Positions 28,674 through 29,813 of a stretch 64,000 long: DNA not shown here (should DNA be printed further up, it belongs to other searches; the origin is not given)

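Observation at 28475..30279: Sensor, methyltransferase and membrane protein of one operon all end in a vicinal Cys-Cys encoded by the identical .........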

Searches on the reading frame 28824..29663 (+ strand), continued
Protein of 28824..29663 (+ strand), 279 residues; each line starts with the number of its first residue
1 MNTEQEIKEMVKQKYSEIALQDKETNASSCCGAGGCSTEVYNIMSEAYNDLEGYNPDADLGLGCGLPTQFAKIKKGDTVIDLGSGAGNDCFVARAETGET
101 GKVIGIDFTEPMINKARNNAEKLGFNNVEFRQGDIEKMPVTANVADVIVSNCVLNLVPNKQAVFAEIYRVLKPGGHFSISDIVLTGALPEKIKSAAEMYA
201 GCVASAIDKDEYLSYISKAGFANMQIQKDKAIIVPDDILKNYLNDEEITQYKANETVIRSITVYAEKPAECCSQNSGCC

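Call 42: search_dna_similar(query=window:28824-29660:+, collection=plasmids, mode=protein, max_evalue=1e-40, max_rows=60, rows=spread)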
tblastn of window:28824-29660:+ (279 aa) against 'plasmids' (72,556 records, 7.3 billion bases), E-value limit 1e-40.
Records with a match: 55; places in all: 57; records where one place covers at least 80% of the query: 50.
Best place of each record, by identity: 60-80% 2; <60% 53.
By first word of the organism name: Halobacterium 9; Paenibacillus 3; Halorussus 3; Natrinema 3; Paraclostridium 3; Streptomyces 3; Rubrobacter 3; Adhaeribacter 2; Spirosoma 2; Natribaculum 2; and 21 more.
By predicted mobility (MOB-suite, as given by PLSDB): non-mobilizable 53; mobilizable 2.
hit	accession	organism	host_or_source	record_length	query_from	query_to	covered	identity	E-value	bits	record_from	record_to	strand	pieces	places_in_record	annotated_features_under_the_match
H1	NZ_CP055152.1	Adhaeribacter radiodurans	Cell culture,rhizospheric soil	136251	1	279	100%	63.9%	1e-118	380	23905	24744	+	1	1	arsenite methyltransferase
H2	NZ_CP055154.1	Adhaeribacter swui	Cell culture,Mud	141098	1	279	100%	63.2%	5e-117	376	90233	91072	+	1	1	arsenite methyltransferase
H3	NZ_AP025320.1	Fulvitalea axinellae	-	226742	3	279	99%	56.8%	6e-102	333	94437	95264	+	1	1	arsenite methyltransferase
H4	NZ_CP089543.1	Spirosoma oryzicola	Single cell,Surface layer of rice grains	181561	1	278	100%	54.9%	3e-101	330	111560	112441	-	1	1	arsenite methyltransferase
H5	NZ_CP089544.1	Spirosoma oryzicola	Single cell,Surface layer of rice grains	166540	1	278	100%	54.7%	4e-103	336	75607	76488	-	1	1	arsenite methyltransferase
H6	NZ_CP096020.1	Halocatena salina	cell culture,sediment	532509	5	269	95%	40.5%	1e-57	205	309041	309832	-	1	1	arsenite methyltransferase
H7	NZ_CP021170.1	Paenibacillus bovis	mixed culture,yak milk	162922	6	270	95%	40.3%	5e-53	192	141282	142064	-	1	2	arsenite methyltransferase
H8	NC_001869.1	Halobacterium salinarum NRC-34001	-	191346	5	270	95%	40.1%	2e-54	196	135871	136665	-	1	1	arsenite methyltransferase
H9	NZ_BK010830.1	Halobacterium salinarum NRC-34001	-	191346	5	270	95%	40.1%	2e-54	196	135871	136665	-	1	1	arsenite methyltransferase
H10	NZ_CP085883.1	Halobacterium salinarum NRC-34001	Genome,Canadian salted buffalo hide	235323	5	270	95%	40.1%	2e-54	196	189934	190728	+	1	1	arsenite methyltransferase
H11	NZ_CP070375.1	Halobacterium sp. GSL-19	Brine,Brine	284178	5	270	95%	40.1%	2e-54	196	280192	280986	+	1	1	arsenite methyltransferase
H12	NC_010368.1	Halobacterium salinarum NRC-34001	-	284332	5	270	95%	40.1%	2e-54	196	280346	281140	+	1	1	arsenite methyltransferase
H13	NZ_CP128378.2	Halobacterium salinarum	-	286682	5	270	95%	40.1%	2e-54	196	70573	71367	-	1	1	arsenite methyltransferase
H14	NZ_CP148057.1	Halobacterium salinarum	Whole genome,Hypersaline lake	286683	5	270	95%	40.1%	2e-54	196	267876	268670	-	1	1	arsenite methyltransferase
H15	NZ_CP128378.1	Halobacterium salinarum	-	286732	5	270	95%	40.1%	2e-54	196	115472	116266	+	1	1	arsenite methyltransferase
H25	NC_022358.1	Sulfuricella denitrificans skB26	-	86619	4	275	97%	37.9%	1e-49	182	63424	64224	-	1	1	arsenite methyltransferase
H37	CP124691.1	Paraclostridium bifermentans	Whole organism,peat soil sample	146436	3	226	80%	44.6%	5e-51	186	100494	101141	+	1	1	arsM: arsenite methyltransferase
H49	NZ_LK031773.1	Criblamydia sequanensis CRIB-18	-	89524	2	238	85%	39.3%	3e-47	176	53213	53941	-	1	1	arsenite methyltransferase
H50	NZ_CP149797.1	Streptomyces sp. F41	-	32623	6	232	81%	38.7%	1e-41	159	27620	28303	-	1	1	arsM: arsenite methyltransferase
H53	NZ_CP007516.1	Rubrobacter radiotolerans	-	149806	5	227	80%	38.2%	7e-49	180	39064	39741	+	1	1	arsM: arsenite methyltransferase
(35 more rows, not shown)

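Call 43: get_annotated_region(hit=H1, flank=3500)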
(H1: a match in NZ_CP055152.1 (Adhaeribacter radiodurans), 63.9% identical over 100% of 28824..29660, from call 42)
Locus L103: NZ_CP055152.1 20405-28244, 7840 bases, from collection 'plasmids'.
description: Adhaeribacter radiodurans strain KUDC8001 plasmid unnamed, complete sequence
organism: Adhaeribacter radiodurans (NCBI taxid 2745197)
taxonomy: Bacteria; Bacteroidota; Cytophagia; Cytophagales; Hymenobacteraceae; Adhaeribacter; Adhaeribacter radiodurans
host: -; source: Cell culture,rhizospheric soil; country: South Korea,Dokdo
typing (MOB-suite, as given by PLSDB): non-mobilizable
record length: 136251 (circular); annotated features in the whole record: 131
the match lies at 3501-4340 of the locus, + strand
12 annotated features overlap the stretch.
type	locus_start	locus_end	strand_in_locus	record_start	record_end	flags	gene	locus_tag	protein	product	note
CDS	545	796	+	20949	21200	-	-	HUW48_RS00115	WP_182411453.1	hypothetical protein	-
CDS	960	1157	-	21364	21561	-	-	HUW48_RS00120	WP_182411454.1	cold shock domain-containing protein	-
CDS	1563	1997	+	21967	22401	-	-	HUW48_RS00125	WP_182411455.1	SPFH domain-containing protein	-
CDS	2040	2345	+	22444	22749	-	-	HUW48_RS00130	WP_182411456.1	hypothetical protein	-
CDS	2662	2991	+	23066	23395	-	-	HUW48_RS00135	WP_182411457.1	metalloregulator ArsR/SmtB family transcription factor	GO:0006355 - regulation of DNA-templated transcription [Evidence IEA]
CDS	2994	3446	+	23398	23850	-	arsN2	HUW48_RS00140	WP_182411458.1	arsenic resistance N-acetyltransferase ArsN2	-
CDS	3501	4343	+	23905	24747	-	-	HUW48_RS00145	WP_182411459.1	arsenite methyltransferase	-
CDS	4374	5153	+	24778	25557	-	-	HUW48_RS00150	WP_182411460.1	metallophosphoesterase family protein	-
CDS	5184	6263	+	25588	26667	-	arsB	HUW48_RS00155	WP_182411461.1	ACR3 family arsenite efflux transporter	-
CDS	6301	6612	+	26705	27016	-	-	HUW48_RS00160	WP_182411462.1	hypothetical protein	-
CDS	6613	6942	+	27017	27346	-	-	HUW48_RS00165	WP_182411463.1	YnfA family protein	-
CDS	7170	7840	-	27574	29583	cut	-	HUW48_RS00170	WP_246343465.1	heavy metal translocating P-type ATPase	-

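Call 44: get_annotated_region(hit=H3, flank=3500)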
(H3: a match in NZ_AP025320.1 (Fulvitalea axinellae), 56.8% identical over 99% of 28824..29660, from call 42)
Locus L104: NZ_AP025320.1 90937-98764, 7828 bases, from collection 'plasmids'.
description: Fulvitalea axinellae strain DSM 100852 plasmid pFA6, complete sequence
organism: Fulvitalea axinellae (NCBI taxid 1182444)
taxonomy: Bacteria; Bacteroidota; Cytophagia; Cytophagales; Persicobacteraceae; Fulvitalea; Fulvitalea axinellae
host: -; source: -; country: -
typing (MOB-suite, as given by PLSDB): non-mobilizable
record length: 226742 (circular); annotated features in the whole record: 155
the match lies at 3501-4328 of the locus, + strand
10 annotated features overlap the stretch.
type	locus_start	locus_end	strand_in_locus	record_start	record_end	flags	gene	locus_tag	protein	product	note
CDS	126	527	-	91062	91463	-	-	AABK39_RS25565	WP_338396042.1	hypothetical protein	-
CDS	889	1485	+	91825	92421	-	-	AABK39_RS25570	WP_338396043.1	hypothetical protein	-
CDS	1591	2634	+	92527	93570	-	-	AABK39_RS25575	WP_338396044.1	alpha/beta hydrolase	-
CDS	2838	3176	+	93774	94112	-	-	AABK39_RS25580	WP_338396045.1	metalloregulator ArsR/SmtB family transcription factor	GO:0006355 - regulation of DNA-templated transcription [Evidence IEA]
CDS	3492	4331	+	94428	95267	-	-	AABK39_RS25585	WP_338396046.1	arsenite methyltransferase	-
CDS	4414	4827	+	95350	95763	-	-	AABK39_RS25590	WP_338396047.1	arsenate reductase ArsC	-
CDS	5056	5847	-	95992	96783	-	-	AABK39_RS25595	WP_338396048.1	glycoside hydrolase family 16 protein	-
CDS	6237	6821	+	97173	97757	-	-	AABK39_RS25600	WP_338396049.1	helix-turn-helix domain-containing protein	GO:0006355 - regulation of DNA-templated transcription [Evidence IEA]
CDS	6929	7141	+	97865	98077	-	-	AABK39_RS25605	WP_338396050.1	heavy metal-associated domain-containing protein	-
CDS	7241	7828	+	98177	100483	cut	-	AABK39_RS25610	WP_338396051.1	heavy metal translocating P-type ATPase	-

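Call 45: get_annotated_region(hit=H4, flank=3500)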
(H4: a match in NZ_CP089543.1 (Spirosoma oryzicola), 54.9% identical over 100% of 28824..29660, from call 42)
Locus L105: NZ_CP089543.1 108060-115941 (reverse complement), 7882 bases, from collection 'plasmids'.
description: Spirosoma oryzicola strain RHs26 plasmid unnamed5, complete sequence
organism: Spirosoma oryzicola (NCBI taxid 2898794)
taxonomy: Bacteria; Bacteroidota; Cytophagia; Cytophagales; Cytophagaceae; Spirosoma; Spirosoma oryzicola
host: -; source: Single cell,Surface layer of rice grains; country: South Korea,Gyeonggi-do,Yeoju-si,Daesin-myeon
typing (MOB-suite, as given by PLSDB): non-mobilizable; replicon rep_cluster_1111
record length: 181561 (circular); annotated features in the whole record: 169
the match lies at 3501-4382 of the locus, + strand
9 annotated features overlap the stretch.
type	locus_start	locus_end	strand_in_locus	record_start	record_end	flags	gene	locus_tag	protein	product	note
CDS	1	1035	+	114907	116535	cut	-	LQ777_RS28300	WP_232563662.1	Na+/H+ antiporter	GO:1902600 - proton transmembrane transport [Evidence IEA]; GO:0006885 - regulation of pH [Evidence IEA]; GO:0006814 - ...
CDS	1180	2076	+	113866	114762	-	-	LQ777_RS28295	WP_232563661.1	bestrophin family ion channel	-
CDS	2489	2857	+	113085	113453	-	-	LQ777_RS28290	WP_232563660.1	hypothetical protein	-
CDS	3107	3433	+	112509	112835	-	-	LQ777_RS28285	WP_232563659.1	metalloregulator ArsR/SmtB family transcription factor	GO:0006355 - regulation of DNA-templated transcription [Evidence IEA]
CDS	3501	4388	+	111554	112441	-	-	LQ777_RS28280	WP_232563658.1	arsenite methyltransferase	-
CDS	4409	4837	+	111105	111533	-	-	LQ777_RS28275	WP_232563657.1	arsenate reductase ArsC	-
CDS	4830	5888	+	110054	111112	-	arsB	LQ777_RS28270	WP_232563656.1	ACR3 family arsenite efflux transporter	GO:0046685 - response to arsenic-containing substance [Evidence IEA]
CDS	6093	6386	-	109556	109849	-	-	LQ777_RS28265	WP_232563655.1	hypothetical protein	-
CDS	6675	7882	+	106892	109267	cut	-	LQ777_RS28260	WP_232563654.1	TonB-dependent receptor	GO:0015891 - siderophore transport [Evidence IEA]; GO:0055085 - transmembrane transport [Evidence IEA]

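Call 46: get_annotated_region(hit=H25, flank=3500)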
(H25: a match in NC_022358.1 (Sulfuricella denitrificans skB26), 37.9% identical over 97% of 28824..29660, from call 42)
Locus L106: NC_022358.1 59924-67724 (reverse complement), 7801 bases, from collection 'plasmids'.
description: Sulfuricella denitrificans skB26 plasmid pSCD, complete sequence
organism: Sulfuricella denitrificans skB26 (NCBI taxid 1163617)
taxonomy: Bacteria; Pseudomonadota; Betaproteobacteria; Nitrosomonadales; Sulfuricellaceae; Sulfuricella; Sulfuricella denitrificans; Sulfuricella denitrificans skB26
host: -; source: -; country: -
typing (MOB-suite, as given by PLSDB): non-mobilizable; replicon rep_cluster_1630
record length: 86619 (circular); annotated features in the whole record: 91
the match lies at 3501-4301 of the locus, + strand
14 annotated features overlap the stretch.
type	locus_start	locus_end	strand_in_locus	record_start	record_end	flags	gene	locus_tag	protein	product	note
CDS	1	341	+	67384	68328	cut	-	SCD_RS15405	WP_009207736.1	rhodanese-like domain-containing protein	-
CDS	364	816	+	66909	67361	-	-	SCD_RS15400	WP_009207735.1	arsenate reductase ArsC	-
CDS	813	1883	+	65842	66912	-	arsB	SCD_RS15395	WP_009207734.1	ACR3 family arsenite efflux transporter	-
CDS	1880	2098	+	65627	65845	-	-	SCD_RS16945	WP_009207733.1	GDCCVxC domain-containing (seleno)protein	-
CDS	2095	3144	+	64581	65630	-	-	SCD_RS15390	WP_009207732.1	permease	-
CDS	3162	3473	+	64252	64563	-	-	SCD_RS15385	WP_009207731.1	hypothetical protein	-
CDS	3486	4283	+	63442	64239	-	-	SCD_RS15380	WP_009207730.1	arsenite methyltransferase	-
CDS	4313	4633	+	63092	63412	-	-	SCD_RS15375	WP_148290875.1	hypothetical protein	-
CDS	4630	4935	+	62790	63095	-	-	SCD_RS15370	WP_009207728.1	hypothetical protein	-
CDS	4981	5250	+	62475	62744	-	-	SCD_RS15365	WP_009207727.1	thioredoxin family protein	-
CDS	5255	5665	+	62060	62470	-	-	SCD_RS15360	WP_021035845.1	arsenate reductase ArsC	-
CDS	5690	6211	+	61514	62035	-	-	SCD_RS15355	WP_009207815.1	sigma-70 family RNA polymerase sigma factor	GO:0006352 - DNA-templated transcription initiation [Evidence IEA]; GO:0006355 - regulation of DNA-templated ...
CDS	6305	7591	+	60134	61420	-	-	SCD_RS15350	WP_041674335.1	TolC family protein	GO:0055085 - transmembrane transport [Evidence IEA]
CDS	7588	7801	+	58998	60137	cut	-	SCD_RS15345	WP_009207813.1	biotin/lipoyl-binding protein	-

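Call 47: get_annotated_region(hit=H7, flank=3000)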
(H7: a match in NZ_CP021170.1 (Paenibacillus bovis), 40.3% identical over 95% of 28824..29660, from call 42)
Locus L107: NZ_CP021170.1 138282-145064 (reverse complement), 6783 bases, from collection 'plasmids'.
description: Paenibacillus bovis strain BD3526 plasmid unnamed1, complete sequence
organism: Paenibacillus bovis (NCBI taxid 1616788)
taxonomy: Bacteria; Bacillota; Bacilli; Bacillales; Paenibacillaceae; Paenibacillus; Paenibacillus bovis
host: -; source: mixed culture,yak milk; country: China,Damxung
typing (MOB-suite, as given by PLSDB): non-mobilizable; replicon rep_cluster_1987
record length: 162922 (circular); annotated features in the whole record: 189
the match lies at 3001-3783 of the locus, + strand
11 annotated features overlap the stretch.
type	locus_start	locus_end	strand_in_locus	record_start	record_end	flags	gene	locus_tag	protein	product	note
CDS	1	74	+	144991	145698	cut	-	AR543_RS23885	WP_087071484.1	tyrosine-type recombinase/integrase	GO:0015074 - DNA integration [Evidence IEA]; GO:0006310 - DNA recombination [Evidence IEA]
CDS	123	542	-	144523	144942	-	arsC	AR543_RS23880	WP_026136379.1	arsenate reductase (thioredoxin)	-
CDS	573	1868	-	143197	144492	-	-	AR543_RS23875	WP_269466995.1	arsenic transporter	GO:0046685 - response to arsenic-containing substance [Evidence IEA]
CDS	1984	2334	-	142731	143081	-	-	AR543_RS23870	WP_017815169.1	metalloregulator ArsR/SmtB family transcription factor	GO:0006355 - regulation of DNA-templated transcription [Evidence IEA]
CDS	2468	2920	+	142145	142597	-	-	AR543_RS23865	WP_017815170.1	MarR family transcriptional regulator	GO:0006355 - regulation of DNA-templated transcription [Evidence IEA]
CDS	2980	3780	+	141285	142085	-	-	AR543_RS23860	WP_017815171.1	arsenite methyltransferase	-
CDS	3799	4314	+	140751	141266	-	-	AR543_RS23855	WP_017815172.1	arsinothricin resistance N-acetyltransferase ArsN1 family A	-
CDS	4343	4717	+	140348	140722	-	-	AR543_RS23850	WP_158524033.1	YolD-like family protein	-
CDS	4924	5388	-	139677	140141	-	-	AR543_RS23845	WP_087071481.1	replication/maintenance protein RepL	GO:0006260 - DNA replication [Evidence IEA]; GO:0006276 - plasmid maintenance [Evidence IEA]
CDS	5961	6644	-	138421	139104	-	-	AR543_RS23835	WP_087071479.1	SOS response-associated peptidase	GO:0018142 - obsolete protein-DNA covalent cross-linking [Evidence IEA]; GO:0009432 - SOS response [Evidence IEA]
CDS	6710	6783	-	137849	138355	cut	-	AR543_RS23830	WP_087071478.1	hypothetical protein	-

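Call 48: get_annotated_region(hit=H8, flank=3000)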
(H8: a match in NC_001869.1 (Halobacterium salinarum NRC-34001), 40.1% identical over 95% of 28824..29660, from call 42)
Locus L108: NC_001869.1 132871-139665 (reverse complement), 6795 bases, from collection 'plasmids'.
description: Halobacterium salinarum NRC-1 plasmid pNRC100, complete sequence
organism: Halobacterium salinarum NRC-34001 (NCBI taxid 64091)
taxonomy: Archaea; Euryarchaeota; Halobacteria; Halobacteriales; Halobacteriaceae; Halobacterium; Halobacterium salinarum; Halobacterium salinarum NRC-34001
host: -; source: -; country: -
typing (MOB-suite, as given by PLSDB): non-mobilizable
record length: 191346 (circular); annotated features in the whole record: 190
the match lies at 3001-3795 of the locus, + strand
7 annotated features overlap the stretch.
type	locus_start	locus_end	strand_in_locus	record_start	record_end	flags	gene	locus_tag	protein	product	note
CDS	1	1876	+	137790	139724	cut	arsA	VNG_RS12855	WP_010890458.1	arsenical pump-driving ATPase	-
CDS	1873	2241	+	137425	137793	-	hcsL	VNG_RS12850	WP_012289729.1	halo-CC-star protein HcsL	-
CDS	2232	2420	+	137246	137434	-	hcsS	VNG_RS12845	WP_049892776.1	halo-CC-star protein HcsS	-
CDS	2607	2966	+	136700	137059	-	-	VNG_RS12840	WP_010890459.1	metalloregulator ArsR/SmtB family transcription factor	GO:0006355 - regulation of DNA-templated transcription [Evidence IEA]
CDS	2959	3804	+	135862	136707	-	-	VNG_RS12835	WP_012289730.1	arsenite methyltransferase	-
CDS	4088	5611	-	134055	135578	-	-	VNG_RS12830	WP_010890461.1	primase-associated protein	-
CDS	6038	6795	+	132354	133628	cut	-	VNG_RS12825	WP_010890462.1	IS4-like element ISH8C family transposase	GO:0006313 - DNA transposition [Evidence IEA]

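Call 49: get_annotated_region(hit=H37, flank=3000)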
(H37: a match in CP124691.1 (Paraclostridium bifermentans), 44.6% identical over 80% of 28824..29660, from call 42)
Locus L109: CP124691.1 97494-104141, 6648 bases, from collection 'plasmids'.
description: Paraclostridium bifermentans strain SampleS7P1 isolate gram staining plasmid unnamed6, complete sequence
organism: Paraclostridium bifermentans (NCBI taxid 1490)
taxonomy: Bacteria; Bacillota; Clostridia; Peptostreptococcales; Peptostreptococcaceae; Paraclostridium; Paraclostridium bifermentans
host: -; source: Whole organism,peat soil sample; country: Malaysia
typing (MOB-suite, as given by PLSDB): non-mobilizable
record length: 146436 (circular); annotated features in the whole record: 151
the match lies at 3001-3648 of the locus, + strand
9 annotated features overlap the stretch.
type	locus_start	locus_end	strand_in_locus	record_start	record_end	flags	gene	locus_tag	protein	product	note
CDS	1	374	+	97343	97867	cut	-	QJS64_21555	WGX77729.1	GNAT family N-acetyltransferase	-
CDS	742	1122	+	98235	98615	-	-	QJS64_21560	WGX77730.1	metalloregulator ArsR/SmtB family transcription factor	-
CDS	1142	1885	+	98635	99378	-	-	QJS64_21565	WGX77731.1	metallophosphoesterase family protein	-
CDS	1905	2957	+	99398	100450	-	arsB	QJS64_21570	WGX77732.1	ACR3 family arsenite efflux transporter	-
CDS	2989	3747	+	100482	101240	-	arsM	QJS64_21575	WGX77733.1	arsenite methyltransferase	-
CDS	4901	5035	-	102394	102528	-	-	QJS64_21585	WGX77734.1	hypothetical protein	-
CDS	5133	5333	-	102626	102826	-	-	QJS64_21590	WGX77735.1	cold-shock protein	-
CDS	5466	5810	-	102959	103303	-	-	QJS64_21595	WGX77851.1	EAL domain-containing protein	-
CDS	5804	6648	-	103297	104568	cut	-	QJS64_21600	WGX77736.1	transporter substrate-binding domain-containing protein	-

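Call 50: get_annotated_region(hit=H53, flank=3000)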
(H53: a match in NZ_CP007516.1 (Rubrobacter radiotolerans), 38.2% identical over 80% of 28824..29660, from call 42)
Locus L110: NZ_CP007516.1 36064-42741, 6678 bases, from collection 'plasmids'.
description: Rubrobacter radiotolerans strain RSPS-4 plasmid 2, complete sequence
organism: Rubrobacter radiotolerans (NCBI taxid 42256)
taxonomy: Bacteria; Actinomycetota; Rubrobacteria; Rubrobacterales; Rubrobacteraceae; Rubrobacter; Rubrobacter radiotolerans
host: -; source: -; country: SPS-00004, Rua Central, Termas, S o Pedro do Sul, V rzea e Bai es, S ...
typing (MOB-suite, as given by PLSDB): non-mobilizable; replicon rep_cluster_232
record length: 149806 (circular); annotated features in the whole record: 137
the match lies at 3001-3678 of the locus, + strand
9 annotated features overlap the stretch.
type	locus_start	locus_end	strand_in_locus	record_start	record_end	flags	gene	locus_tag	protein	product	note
CDS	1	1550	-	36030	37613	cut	-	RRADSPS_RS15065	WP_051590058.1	BCCT family transporter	GO:0071705 - nitrogen compound transport [Evidence IEA]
CDS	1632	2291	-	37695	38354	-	-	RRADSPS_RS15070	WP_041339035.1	SOS response-associated peptidase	GO:0018142 - protein-DNA covalent cross-linking [Evidence IEA]; GO:0009432 - SOS response [Evidence IEA]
CDS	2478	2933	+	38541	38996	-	-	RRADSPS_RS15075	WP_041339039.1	arsenate reductase ArsC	-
CDS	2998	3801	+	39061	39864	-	arsM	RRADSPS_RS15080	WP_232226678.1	arsenite methyltransferase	-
CDS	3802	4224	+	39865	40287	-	-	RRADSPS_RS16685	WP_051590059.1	metalloregulator ArsR/SmtB family transcription factor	GO:0006355 - regulation of DNA-templated transcription [Evidence IEA]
CDS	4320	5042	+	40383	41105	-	arsH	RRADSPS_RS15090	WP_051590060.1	arsenical resistance protein ArsH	-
CDS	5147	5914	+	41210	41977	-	-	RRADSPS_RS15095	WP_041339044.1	metallophosphoesterase family protein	-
CDS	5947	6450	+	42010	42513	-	-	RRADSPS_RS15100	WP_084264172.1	arsenate reductase ArsC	-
CDS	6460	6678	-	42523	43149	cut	-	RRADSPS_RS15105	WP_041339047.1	TetR/AcrR family transcriptional regulator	-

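Call 51: get_annotated_region(hit=H50, flank=3000)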
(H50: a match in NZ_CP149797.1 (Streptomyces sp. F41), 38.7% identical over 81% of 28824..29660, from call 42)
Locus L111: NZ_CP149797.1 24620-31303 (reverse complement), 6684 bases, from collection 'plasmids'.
description: Streptomyces sp. f41 plasmid unnamed, complete sequence
organism: Streptomyces sp. F41 (NCBI taxid 1795888)
taxonomy: Bacteria; Actinomycetota; Actinomycetes; Kitasatosporales; Streptomycetaceae; Streptomyces; Streptomyces sp. F41
host: -; source: -; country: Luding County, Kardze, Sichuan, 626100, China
typing (MOB-suite, as given by PLSDB): non-mobilizable
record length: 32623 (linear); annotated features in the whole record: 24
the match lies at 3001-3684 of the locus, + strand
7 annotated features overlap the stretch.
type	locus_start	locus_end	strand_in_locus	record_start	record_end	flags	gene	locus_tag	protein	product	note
CDS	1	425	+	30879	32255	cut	-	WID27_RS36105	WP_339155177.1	hypothetical protein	-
CDS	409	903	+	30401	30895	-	-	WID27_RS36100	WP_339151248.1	hypothetical protein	-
CDS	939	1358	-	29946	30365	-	-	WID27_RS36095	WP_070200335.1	arsenate reductase ArsC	-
CDS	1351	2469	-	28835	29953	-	arsB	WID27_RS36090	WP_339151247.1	ACR3 family arsenite efflux transporter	GO:0046685 - response to arsenic-containing substance [Evidence IEA]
CDS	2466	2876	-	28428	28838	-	-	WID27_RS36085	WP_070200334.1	metalloregulator ArsR/SmtB family transcription factor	GO:0006355 - regulation of DNA-templated transcription [Evidence IEA]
CDS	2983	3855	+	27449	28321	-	arsM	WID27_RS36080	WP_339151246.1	arsenite methyltransferase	-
CDS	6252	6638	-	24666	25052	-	-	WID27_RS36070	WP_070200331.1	barstar family protein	-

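Call 52: get_annotated_region(hit=H49, flank=3000)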
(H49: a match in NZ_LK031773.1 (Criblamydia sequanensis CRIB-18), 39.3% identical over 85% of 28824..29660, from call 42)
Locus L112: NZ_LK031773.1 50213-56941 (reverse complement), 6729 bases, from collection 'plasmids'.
description: Criblamydia sequanensis CRIB-18 plasmid 1, complete sequence
organism: Criblamydia sequanensis CRIB-18 (NCBI taxid 1437425)
taxonomy: Bacteria; Chlamydiota; Chlamydiia; Parachlamydiales; Criblamydiaceae; Criblamydia; Criblamydia sequanensis; Criblamydia sequanensis CRIB-18
host: -; source: -; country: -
typing (MOB-suite, as given by PLSDB): non-mobilizable; replicon rep_cluster_1624
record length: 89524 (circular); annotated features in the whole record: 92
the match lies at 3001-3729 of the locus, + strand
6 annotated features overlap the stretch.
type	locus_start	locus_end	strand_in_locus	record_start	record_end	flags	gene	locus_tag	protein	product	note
CDS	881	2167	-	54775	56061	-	-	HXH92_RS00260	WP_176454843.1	AAA family ATPase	-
CDS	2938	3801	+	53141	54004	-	-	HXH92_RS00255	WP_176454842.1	arsenite methyltransferase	-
CDS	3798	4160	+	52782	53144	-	-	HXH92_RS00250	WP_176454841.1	metalloregulator ArsR/SmtB family transcription factor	GO:0006355 - regulation of DNA-templated transcription [Evidence IEA]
CDS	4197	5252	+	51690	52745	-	arsB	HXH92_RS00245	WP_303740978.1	ACR3 family arsenite efflux transporter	-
CDS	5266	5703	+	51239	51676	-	-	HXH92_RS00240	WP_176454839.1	arsenate reductase ArsC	-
CDS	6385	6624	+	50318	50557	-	-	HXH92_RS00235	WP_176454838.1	hypothetical protein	-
